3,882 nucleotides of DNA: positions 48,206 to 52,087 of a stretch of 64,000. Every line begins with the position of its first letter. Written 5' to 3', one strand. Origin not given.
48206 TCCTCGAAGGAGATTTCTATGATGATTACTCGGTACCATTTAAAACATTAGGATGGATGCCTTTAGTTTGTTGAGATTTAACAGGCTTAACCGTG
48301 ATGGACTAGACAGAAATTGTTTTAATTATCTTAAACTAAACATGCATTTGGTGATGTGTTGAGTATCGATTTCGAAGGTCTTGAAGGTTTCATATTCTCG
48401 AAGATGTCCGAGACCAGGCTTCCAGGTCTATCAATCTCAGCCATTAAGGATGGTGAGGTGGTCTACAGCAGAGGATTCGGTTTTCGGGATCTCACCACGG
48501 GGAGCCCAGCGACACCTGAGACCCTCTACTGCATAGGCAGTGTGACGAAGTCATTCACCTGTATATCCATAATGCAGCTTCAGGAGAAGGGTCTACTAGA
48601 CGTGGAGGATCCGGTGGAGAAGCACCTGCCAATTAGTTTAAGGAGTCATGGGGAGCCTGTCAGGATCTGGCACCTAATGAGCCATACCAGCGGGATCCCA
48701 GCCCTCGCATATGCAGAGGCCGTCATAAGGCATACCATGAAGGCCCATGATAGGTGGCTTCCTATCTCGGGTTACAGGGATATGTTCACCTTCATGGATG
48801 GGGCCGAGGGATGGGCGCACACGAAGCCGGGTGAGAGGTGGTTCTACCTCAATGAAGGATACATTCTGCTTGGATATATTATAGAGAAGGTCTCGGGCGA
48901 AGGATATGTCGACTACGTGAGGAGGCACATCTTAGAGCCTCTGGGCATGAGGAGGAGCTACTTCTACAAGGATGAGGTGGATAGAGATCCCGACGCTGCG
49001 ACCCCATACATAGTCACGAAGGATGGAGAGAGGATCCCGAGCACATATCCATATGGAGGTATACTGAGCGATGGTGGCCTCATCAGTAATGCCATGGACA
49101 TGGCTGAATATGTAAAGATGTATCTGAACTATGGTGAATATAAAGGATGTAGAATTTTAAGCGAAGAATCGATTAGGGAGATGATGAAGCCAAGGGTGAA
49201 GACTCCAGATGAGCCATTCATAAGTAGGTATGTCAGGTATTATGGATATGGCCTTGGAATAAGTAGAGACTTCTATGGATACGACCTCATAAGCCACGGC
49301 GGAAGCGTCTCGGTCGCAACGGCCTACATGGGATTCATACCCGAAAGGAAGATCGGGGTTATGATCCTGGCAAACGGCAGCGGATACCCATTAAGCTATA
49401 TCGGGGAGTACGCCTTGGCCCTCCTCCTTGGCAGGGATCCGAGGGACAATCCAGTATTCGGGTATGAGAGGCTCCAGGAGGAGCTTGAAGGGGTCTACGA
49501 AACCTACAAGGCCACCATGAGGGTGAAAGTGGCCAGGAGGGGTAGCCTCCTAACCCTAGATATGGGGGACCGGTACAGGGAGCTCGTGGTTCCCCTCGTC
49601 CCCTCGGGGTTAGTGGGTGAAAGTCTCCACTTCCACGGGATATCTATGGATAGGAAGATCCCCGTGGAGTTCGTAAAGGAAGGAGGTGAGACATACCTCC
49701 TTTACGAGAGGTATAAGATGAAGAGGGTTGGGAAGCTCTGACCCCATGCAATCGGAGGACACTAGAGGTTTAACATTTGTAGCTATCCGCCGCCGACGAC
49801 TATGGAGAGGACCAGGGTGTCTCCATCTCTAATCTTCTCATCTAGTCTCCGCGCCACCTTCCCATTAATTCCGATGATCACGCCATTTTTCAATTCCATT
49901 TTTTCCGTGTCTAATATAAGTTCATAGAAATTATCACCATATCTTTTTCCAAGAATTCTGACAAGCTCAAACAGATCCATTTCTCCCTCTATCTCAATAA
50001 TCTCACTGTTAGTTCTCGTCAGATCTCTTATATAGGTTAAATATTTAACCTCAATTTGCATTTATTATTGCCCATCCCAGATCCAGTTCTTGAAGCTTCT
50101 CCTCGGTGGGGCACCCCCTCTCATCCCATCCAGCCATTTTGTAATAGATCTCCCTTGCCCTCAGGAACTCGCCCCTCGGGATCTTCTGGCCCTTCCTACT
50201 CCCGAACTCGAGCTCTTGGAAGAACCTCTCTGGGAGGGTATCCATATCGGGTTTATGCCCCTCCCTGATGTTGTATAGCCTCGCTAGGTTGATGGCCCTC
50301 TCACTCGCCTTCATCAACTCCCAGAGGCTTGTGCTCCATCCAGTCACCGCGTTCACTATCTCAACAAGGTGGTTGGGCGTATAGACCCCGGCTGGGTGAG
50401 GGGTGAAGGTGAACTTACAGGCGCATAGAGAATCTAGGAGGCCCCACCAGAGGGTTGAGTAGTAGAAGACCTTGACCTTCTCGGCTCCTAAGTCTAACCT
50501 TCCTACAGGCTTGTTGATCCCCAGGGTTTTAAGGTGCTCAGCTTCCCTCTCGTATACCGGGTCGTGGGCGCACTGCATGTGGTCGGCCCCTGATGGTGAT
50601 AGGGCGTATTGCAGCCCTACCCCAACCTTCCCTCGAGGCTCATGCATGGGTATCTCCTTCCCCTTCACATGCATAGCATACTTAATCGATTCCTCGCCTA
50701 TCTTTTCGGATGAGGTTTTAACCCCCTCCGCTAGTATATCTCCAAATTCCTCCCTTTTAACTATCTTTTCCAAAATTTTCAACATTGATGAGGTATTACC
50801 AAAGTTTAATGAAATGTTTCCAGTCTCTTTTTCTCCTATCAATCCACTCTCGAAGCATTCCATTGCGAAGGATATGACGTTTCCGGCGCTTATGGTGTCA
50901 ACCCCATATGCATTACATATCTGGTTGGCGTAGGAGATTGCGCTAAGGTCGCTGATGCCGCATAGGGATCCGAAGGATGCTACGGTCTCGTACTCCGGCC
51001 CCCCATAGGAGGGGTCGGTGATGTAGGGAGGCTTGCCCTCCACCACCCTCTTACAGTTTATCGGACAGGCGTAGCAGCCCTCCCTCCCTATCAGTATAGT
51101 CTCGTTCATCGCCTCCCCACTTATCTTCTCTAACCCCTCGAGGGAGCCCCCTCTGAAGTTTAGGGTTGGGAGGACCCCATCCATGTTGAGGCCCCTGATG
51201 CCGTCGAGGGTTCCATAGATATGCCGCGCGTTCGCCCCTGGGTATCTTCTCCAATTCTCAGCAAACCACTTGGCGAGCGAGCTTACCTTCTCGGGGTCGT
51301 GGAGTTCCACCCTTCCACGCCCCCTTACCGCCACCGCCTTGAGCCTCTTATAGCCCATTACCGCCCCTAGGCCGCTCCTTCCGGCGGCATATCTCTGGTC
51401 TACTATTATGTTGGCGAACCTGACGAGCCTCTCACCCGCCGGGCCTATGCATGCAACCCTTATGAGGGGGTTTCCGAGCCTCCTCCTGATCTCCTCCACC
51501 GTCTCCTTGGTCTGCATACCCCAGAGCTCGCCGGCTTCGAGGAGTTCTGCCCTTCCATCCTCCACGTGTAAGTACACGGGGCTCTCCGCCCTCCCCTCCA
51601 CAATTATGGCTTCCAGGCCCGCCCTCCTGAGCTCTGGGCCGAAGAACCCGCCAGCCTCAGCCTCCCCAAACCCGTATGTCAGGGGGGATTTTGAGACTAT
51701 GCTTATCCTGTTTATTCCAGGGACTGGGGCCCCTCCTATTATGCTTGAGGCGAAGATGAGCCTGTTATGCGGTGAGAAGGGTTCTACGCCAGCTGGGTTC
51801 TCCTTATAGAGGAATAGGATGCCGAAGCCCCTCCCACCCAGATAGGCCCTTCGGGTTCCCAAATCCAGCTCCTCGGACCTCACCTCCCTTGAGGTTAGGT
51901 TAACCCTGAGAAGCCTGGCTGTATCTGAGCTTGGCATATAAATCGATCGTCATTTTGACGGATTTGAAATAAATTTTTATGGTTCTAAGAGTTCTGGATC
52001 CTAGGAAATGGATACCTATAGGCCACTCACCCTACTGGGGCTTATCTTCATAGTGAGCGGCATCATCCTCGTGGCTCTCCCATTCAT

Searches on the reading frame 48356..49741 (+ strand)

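Call 68: search_protein_families(library=pfam, proteins=[window:48356-49741:+], max_evalue=0.00001)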
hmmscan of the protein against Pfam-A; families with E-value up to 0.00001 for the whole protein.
window:48356-49741:+ (461 aa): 2 families
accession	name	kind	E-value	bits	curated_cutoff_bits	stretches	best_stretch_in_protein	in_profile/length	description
PF00144.29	Beta-lactamase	-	3.3e-68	230.7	27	1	14-345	6-314/329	Beta-lactamase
PF13969.11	Pab87_oct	-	9e-18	64.8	27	1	362-455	1-95/96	Pab87 octamerisation domain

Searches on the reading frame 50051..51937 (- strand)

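Call 68: search_protein_families(library=pfam, proteins=[window:50051-51937:-], max_evalue=0.00001)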
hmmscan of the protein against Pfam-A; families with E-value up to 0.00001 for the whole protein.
window:50051-51937:- (628 aa): 2 families
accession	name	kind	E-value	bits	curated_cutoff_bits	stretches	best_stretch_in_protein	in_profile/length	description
PF01314.23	AFOR_C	-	4e-128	428.3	27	1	222-620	3-385/385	Aldehyde ferredoxin oxidoreductase, domains 2 & 3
PF02730.20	AFOR_N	-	3.3e-72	242.9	29.8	1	8-206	2-198/199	Aldehyde ferredoxin oxidoreductase, N-terminal domain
